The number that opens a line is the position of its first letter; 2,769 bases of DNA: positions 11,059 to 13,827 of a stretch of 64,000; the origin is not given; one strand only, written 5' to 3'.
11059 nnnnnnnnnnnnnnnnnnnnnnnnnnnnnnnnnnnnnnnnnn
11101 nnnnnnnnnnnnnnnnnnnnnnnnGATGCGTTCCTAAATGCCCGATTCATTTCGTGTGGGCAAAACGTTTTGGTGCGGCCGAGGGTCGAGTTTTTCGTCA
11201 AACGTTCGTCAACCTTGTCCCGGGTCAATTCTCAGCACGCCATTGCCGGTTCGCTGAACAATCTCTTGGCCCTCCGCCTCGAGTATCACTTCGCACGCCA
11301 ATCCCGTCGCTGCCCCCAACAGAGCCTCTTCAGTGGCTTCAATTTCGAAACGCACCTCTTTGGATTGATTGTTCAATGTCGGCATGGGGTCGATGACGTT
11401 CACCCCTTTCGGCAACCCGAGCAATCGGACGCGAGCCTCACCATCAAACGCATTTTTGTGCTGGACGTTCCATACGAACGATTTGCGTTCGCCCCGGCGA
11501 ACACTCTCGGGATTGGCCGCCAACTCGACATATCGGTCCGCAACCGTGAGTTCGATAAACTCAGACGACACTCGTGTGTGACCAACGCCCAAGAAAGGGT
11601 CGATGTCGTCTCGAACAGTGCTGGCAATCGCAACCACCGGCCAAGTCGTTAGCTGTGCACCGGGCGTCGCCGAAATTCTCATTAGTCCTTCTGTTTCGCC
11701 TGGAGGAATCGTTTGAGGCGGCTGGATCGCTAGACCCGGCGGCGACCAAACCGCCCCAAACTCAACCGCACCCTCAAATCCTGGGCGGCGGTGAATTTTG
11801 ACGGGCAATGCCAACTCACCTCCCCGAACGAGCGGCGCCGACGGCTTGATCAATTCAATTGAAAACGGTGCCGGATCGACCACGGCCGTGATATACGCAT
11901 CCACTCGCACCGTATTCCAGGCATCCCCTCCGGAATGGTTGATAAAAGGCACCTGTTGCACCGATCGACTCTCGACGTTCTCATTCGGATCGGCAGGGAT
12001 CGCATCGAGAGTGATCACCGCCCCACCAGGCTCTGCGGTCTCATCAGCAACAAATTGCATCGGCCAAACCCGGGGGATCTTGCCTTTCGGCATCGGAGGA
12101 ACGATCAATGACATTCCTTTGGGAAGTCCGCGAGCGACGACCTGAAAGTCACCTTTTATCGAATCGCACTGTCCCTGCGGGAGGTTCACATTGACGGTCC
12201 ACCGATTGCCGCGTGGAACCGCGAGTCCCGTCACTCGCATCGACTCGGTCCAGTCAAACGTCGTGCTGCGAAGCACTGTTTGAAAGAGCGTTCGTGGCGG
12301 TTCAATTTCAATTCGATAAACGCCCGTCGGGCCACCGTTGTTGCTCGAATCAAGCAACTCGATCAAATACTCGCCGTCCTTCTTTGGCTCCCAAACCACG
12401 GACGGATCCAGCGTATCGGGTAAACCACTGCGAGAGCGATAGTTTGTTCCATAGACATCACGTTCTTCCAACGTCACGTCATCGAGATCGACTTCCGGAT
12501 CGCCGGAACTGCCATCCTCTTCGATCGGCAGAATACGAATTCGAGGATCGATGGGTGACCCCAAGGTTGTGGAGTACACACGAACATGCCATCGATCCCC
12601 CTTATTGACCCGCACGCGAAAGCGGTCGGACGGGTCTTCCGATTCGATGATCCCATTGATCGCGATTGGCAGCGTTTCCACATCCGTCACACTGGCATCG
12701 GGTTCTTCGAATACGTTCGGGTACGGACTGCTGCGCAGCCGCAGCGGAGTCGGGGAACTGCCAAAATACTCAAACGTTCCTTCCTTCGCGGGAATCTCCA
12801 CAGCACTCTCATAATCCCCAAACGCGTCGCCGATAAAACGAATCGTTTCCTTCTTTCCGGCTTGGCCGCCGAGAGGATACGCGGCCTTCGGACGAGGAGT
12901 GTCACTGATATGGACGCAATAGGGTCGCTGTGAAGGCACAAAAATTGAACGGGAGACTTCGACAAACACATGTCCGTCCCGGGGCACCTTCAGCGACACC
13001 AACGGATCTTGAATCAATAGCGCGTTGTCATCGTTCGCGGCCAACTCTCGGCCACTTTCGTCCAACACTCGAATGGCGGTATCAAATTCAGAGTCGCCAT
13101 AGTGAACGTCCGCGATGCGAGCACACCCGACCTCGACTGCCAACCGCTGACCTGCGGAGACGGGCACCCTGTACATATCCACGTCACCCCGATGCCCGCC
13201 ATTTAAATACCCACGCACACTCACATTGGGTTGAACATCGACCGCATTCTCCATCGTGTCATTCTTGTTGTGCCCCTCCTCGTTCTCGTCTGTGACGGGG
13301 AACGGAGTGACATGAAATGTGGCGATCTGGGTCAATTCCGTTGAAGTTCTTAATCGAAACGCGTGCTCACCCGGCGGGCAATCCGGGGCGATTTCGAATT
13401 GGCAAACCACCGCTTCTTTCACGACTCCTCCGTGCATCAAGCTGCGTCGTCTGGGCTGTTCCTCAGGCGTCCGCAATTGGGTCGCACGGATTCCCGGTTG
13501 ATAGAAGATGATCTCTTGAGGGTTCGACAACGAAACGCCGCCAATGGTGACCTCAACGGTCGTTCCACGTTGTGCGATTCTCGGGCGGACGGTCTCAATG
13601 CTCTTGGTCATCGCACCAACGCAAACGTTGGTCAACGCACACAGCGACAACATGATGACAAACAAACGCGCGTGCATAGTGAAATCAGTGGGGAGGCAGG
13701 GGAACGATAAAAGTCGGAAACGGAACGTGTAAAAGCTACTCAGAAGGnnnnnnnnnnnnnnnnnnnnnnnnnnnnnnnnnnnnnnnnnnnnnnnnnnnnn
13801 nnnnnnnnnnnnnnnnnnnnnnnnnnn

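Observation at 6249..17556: ECF/FecR-LamG sensor heading a heme-bearing DUF1501-PPC-DUF1549/1553-cytochrome c/WD40 envelope module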

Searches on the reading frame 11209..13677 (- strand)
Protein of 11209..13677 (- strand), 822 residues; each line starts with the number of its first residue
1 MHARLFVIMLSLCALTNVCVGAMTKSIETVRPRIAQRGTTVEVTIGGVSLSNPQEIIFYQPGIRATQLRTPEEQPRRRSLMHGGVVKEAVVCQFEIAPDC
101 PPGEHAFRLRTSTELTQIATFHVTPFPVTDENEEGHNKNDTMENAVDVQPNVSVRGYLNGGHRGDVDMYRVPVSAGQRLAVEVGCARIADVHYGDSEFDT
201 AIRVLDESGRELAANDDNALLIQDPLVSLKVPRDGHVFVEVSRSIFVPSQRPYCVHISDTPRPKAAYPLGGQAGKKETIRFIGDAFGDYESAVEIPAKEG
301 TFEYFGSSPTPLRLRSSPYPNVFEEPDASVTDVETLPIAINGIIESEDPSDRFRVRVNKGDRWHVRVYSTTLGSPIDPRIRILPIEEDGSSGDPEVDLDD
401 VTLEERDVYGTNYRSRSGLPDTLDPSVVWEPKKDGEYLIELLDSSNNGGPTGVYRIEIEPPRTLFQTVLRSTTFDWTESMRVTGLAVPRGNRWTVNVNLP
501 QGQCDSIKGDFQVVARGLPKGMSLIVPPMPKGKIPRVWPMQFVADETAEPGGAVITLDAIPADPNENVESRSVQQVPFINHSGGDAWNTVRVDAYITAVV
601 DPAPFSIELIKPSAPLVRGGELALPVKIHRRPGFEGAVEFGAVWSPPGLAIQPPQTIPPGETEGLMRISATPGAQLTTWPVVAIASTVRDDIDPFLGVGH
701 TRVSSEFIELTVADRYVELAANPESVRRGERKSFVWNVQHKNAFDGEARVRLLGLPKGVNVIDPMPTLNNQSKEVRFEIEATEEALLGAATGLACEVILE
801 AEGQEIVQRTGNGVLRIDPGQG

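Call 6: search_protein_families(library=pfam, proteins=[window:11209-13677:-], max_evalue=0.01)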
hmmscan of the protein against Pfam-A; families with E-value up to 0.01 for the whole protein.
window:11209-13677:- (822 aa): 1 family
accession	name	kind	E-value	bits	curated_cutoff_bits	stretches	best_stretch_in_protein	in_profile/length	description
PF04151.21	PPC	-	3.3e-05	25.1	25.9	1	165-242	1-69/70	Bacterial pre-peptidase C-terminal domain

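Call 7: search_protein_families(library=ncbifam, proteins=[window:11209-13677:-], max_evalue=0.001)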
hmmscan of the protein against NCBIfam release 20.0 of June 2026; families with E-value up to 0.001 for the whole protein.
window:11209-13677:- (822 aa): 0 families

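Call 17: find_homologous_proteins(query=window:11209-13677:-, max_evalue=0.00001)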
Query window:11209-13677:- (822 aa): 605 proteins with E <= 0.00001 among 8000 candidates; the best 120 are listed.
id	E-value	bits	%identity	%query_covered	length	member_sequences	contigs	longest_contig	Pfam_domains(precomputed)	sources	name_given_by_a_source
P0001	0.0e+0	1876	100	100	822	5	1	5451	PF04151.22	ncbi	ncbi:MAG: serine protease [Rhodopirellula sp. JB053]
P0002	0.0e+0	1570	83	100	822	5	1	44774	-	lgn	-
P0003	0.0e+0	1531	80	100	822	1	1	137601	PF04151.22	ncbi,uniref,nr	ncbi:PPC domain-containing protein [Aporhodopirellula aestuarii]|uniref:PPC domain-containing protei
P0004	0.0e+0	1478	77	98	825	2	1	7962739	-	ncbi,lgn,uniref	ncbi:serine protease [Neorhodopirellula lusitana]|uniref:serine protease n=1 Tax=Neorhodopirellula l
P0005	0.0e+0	1266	67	100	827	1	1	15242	PF04151.22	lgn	-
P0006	0.0e+0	1098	59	99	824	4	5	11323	PF04151.22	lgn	-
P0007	0.0e+0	1090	59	99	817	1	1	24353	PF04151.22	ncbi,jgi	ncbi:MAG: hypothetical protein ACI8UO_003961 [Verrucomicrobiales bacterium]|jgi:hypothetical protein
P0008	0.0e+0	1065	58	98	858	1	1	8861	-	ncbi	-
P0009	0.0e+0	1058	57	99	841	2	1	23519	PF04151.22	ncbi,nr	ncbi:MAG: pre-peptidase C-terminal domain-containing protein [Rhodopirellula sp.]|nr:pre-peptidase C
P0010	0.0e+0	1054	56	99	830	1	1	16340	-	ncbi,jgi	jgi:hypothetical protein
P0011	0.0e+0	1051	57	99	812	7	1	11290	-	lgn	-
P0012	0.0e+0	1051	57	99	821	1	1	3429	PF04151.22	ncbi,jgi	-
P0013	0.0e+0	1049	58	97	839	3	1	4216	-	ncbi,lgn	-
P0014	0.0e+0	1045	58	97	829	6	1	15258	PF04151.22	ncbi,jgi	ncbi:MAG: hypothetical protein ACI9QL_002670 [Candidatus Omnitrophota bacterium]|jgi:hypothetical pr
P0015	0.0e+0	1040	57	99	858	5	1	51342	PF04151.22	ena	-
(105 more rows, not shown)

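Call 19: find_related_loci(query=A1, collection=genome_contigs, flank=10000)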
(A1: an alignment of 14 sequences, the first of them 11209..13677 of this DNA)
Query A1 (822 aa) in genome_contigs; peptide patterns used: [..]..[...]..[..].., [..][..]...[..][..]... (x = any residue, [..] = any of these).
176 stretches matched a pattern; 147 encode a relative of the query (tblastn E <= 1e-3); the best 80 are kept; 80 distinct loci.
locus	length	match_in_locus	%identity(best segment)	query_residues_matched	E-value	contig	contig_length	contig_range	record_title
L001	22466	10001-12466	82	1-822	0e+0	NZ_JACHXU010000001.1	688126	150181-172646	Aporhodopirellula rubra strain CECT 8075 Ga0372409_01, whole genome shotgun sequence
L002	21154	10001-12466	82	1-822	0e+0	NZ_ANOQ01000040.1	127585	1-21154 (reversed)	Rhodopirellula sp. SWK7 cSWK70043, whole genome shotgun sequence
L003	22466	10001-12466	80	1-822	0e+0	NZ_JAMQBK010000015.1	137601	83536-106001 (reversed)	Aporhodopirellula aestuarii strain ICT_H3.1 contig_15, whole genome shotgun sequence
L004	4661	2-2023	95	149-822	0e+0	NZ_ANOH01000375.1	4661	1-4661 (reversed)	Rhodopirellula sallentina SM41 cSM410378, whole genome shotgun sequence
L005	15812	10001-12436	59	6-819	0e+0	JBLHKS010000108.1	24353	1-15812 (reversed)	MAG: Verrucomicrobiales bacterium isolate 3300054698_158 Ga0535670_0002955, whole genome shotgun sequence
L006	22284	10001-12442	57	5-820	0e+0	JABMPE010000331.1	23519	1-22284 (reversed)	MAG: Rhodopirellula sp. isolate bin.212 k141_3207557, whole genome shotgun sequence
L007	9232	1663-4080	57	8-819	0e+0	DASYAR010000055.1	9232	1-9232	MAG TPA_asm: Planctomycetaceae bacterium isolate SMAG_U4886 k141_1857418, whole genome shotgun sequence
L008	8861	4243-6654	58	14-819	0e+0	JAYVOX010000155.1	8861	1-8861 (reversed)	MAG: Schlesneria sp. isolate GL72_DN_concoct_9_sub GL72_DN_concoct_9_sub_154, whole genome shotgun sequence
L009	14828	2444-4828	58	23-819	0e+0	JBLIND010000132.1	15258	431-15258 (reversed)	MAG: Candidatus Omnitrophota bacterium isolate 3300053785_28 Ga0535658_0009953, whole genome shotgun sequence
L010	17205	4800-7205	56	16-819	0e+0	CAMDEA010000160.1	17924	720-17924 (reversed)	MAG: Planctomyces sp. SH-PL62 isolate MaH-09apr19-81 genome assembly, contig: MaH-09apr19-C7640, whole genome shotgun se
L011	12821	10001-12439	56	5-819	0e+0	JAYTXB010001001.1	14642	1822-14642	MAG: Schlesneria sp. isolate GFS_5889 GFS_5889_1000, whole genome shotgun sequence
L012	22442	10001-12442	54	1-819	0e+0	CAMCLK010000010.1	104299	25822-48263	MAG: Candidatus Kuenenia stuttgartiensis isolate MsE-01oct19-186 genome assembly, contig: MsE-01oct19-C119, whole genome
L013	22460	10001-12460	54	1-819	0e+0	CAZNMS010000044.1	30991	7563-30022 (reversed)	MAG TPA_asm: uncultured Planctomycetaceae bacterium isolate SRP292972_co1_120 genome assembly, contig: NODE_723_length_3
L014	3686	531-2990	56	6-821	0e+0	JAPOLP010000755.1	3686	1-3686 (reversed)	MAG: Planctomycetota bacterium isolate bin120 k141_3465651_length_3686_cov_245.0000, whole genome shotgun sequence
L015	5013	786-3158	56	27-819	0e+0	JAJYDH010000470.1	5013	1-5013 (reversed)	MAG: Planctomycetota bacterium isolate BP9.bin90 NODE_37920_length_5013_cov_1.263610, whole genome shotgun sequence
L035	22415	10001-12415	52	17-819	0e+0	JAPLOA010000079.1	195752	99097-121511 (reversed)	MAG: Planctomycetales bacterium isolate LacPavin_0920_WC12_MAG_54_15 LacPavin_0920_WC12_scaffold_189091, whole genome sh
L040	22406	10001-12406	54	21-821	0e+0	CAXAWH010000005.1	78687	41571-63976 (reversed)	MAG TPA_asm: uncultured Planctomycetaceae bacterium isolate ERR594375_binner123_Refined_23 genome assembly, contig: ERZ2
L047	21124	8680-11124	54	7-820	0e+0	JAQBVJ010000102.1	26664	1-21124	MAG: Planctomycetota bacterium isolate casp150-mb.177 NODE_4824_length_26664_cov_0.490156, whole genome shotgun sequence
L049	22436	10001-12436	53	4-819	0e+0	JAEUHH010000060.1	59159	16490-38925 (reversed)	MAG: Verrucomicrobiales bacterium isolate new MAG-12 k141_1146753, whole genome shotgun sequence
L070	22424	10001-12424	49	11-819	0e+0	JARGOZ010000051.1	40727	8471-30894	MAG: Verrucomicrobiales bacterium isolate bin_ji_oxhcr1.018 NODE_580_length_40727_cov_5.671027, whole genome shotgun seq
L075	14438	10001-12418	48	7-819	0e+0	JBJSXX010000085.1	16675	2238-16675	MAG: Pirellula sp. isolate samp_4435_metabat2_104 samp_4435_548870, whole genome shotgun sequence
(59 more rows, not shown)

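Call 25: search_solved_structures(query=A1, max_evalue=1)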
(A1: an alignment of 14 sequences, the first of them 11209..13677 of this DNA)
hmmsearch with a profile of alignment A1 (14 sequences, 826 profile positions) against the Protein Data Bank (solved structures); distinct sequences matched with E-value up to 1: 0.

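Call 46: search_protein_families(library=pfam, proteins=[L040:14686-15561:+, L075:7594-8517:+, L035:7849-8178:+, L035:6811-7764:+, L049:2223-4841:-, L049:905-2215:-, L047:14729-15988:+, L001:1235-2737:+, L070:16029-16898:+], max_evalue=0.001)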
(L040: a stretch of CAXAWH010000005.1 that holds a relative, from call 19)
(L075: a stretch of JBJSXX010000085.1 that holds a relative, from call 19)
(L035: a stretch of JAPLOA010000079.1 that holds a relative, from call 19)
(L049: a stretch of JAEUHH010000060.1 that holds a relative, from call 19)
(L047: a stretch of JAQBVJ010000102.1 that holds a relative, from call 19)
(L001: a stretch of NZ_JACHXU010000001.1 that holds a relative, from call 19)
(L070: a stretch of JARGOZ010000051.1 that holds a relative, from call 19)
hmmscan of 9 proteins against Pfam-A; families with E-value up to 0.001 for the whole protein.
L040:14686-15561:+ (291 aa): 6 families
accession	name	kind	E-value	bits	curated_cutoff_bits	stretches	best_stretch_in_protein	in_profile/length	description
PF20434.5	BD-FAE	-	2.9e-18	66.6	26.8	1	64-244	17-215/215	BD-FAE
PF07859.19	Abhydrolase_3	-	1e-11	45.4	25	1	93-262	31-207/210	alpha/beta hydrolase fold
PF00326.27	Peptidase_S9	-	1.1e-10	41.8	22.6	1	206-286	130-210/213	Prolyl oligopeptidase family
PF03959.19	FSH1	-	2.9e-06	27.5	21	1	132-257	101-196/211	Serine hydrolase (FSH1)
PF01738.24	DLH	-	0.00019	21.5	21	0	123-153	84-118/217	Dienelactone hydrolase family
PF12146.15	Hydrolase_4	-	0.0002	21.2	27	0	211-253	184-226/239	Serine aminopeptidase, S33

L075:7594-8517:+ (307 aa): 3 families
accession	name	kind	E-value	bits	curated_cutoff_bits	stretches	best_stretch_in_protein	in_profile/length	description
PF07859.19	Abhydrolase_3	-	3.7e-12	46.9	25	1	96-243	6-145/210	alpha/beta hydrolase fold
PF20434.5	BD-FAE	-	1.7e-11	44.5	26.8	1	77-183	2-108/215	BD-FAE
PF00326.27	Peptidase_S9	-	1.2e-05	25.3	22.6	1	157-299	57-208/213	Prolyl oligopeptidase family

L035:7849-8178:+ (109 aa): 1 family
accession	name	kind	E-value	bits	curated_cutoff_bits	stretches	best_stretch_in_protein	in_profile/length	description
PF04993.18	TfoX_N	-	5.3e-13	49.3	30.1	1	15-102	3-90/91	TfoX N-terminal domain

L035:6811-7764:+ (317 aa): 1 family
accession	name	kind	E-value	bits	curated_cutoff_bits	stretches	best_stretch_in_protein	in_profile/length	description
PF03372.29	Exo_endo_phos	-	5.4e-07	30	24.5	1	36-302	1-225/225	Endonuclease/Exonuclease/phosphatase family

L049:2223-4841:- (872 aa): 6 families
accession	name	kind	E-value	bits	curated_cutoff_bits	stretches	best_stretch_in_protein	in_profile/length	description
PF07631.16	PSD4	-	5.4e-35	121.1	23.3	1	505-641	1-128/128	Protein of unknown function (DUF1592)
PF07627.16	PSCyt3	-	4.9e-33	113.8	27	1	660-755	1-96/98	Protein of unknown function (DUF1588)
PF07626.16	PSD3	-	3.5e-23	82.3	23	1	130-192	1-63/65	Protein of unknown function (DUF1587)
PF07637.16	PSD5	-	1.2e-17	64.4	34.2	1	440-500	2-62/62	Protein of unknown function (DUF1595)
PF07624.16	PSD2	-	3.5e-17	62.3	25.8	1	796-869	1-74/74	Protein of unknown function (DUF1585)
PF07635.16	PSCyt1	-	1.8e-07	32.1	22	1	45-91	1-58/59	Planctomycete cytochrome C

L049:905-2215:- (436 aa): 1 family
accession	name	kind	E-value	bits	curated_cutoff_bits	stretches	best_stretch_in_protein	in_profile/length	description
PF07586.16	HXXSHH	-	8.1e-68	229.7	30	1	39-310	1-303/307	Protein of unknown function (DUF1552)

L047:14729-15988:+ (419 aa): 3 families
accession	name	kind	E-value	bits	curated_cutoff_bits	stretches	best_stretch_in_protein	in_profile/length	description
PF13360.13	PQQ_2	-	3.6e-24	86.1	27.6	2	100-257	7-145/233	Outer membrane protein assembly factor BamB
PF13570.13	Beta-prop_ACSF4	-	3.2e-12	46.9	133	1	50-362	38-316/329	Beta-alanine-activating enzyme, beta-propeller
PF01011.28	PQQ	-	5.2e-07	29.2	26.7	0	163-214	30-84/595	Glucose/ethanol/alcohol dehydrogenase, beta-propeller domain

L001:1235-2737:+ (500 aa): 2 families
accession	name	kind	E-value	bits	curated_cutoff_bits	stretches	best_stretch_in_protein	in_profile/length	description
PF07596.16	SBP_bac_10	-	5.7e-60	204.1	23.3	1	121-457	1-267/268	Protein of unknown function (DUF1559)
PF07963.17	N_methyl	-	2.9e-08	33.4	21.2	1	92-117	2-27/27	Prokaryotic N-terminal methylation motif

L070:16029-16898:+ (289 aa): 6 families
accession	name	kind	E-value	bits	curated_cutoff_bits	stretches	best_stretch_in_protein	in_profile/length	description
PF20434.5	BD-FAE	-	1.2e-25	90.8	26.8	2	63-168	8-114/215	BD-FAE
PF07859.19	Abhydrolase_3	-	1.6e-19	70.9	25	1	74-193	4-115/210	alpha/beta hydrolase fold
PF00326.27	Peptidase_S9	-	1.6e-09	38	22.6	1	129-270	50-196/213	Prolyl oligopeptidase family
PF00135.34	COesterase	-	2.8e-08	33.6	27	1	52-162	86-202/515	Carboxylesterase family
PF08386.16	Abhydrolase_4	-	4.2e-05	24.1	21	1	213-275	29-87/103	TAP-like protein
PF12697.13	Abhydrolase_6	-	4.5e-05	24.7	26.3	1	74-171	4-85/217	Alpha/beta hydrolase family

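Call 88: search_protein_families(library=pfam, alignment_id=A1, max_evalue=0.1)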
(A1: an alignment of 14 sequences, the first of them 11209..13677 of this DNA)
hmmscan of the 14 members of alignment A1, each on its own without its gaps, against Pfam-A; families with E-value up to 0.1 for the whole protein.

A. member 1, window:11209-13677:- (822 aa): 2 families
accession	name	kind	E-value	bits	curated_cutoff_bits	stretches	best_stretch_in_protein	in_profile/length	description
PF04151.21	PPC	-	3.3e-05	25.1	25.9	1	165-242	1-69/70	Bacterial pre-peptidase C-terminal domain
PF09099.16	Qn_am_d_aIII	-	0.056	14.2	22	0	265-314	6-52/82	Quinohemoprotein amine dehydrogenase, alpha subunit domain III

B. families by the number of members that match (of 14 scanned): 5 families
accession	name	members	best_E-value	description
PF04151.21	PPC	14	2.1e-09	Bacterial pre-peptidase C-terminal domain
PF08402.16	TOBE_2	2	0.022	TOBE domain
PF09099.16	Qn_am_d_aIII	1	0.056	Quinohemoprotein amine dehydrogenase, alpha subunit domain III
PF06832.18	BiPBP_C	1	0.076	Penicillin-Binding Protein C-terminus Family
PF00394.28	Cu-oxidase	1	0.087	Multicopper oxidase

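Call 115: search_protein_representatives(protein=window:11209-13677:-)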
Query: 822 residues. Proteins with E-value up to 0.001 (for the whole library): 4226; up to 1e-10: 1969; up to 1e-30: 415. The best 150 are listed.
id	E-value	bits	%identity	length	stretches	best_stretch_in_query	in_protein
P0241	6.5e-266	901.0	52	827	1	9-819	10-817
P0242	1.5e-264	896.5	53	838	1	2-819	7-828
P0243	1.1e-243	827.5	51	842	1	22-819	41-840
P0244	2.4e-219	747.0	46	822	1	7-820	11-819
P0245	4.3e-200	683.3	43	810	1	1-820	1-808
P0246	2.0e-187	641.4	41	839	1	14-820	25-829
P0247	5.4e-179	613.5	42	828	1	22-822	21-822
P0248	7.7e-173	593.1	41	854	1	20-820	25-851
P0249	7.7e-173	593.1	38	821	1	4-820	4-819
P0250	2.5e-149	515.4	38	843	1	6-820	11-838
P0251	8.6e-149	513.6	40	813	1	26-820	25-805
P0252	3.9e-135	468.4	37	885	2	297-822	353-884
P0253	1.9e-134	466.1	35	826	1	15-822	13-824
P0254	8.5e-131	454.1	36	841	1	25-820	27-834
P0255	9.9e-128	443.9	36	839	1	12-821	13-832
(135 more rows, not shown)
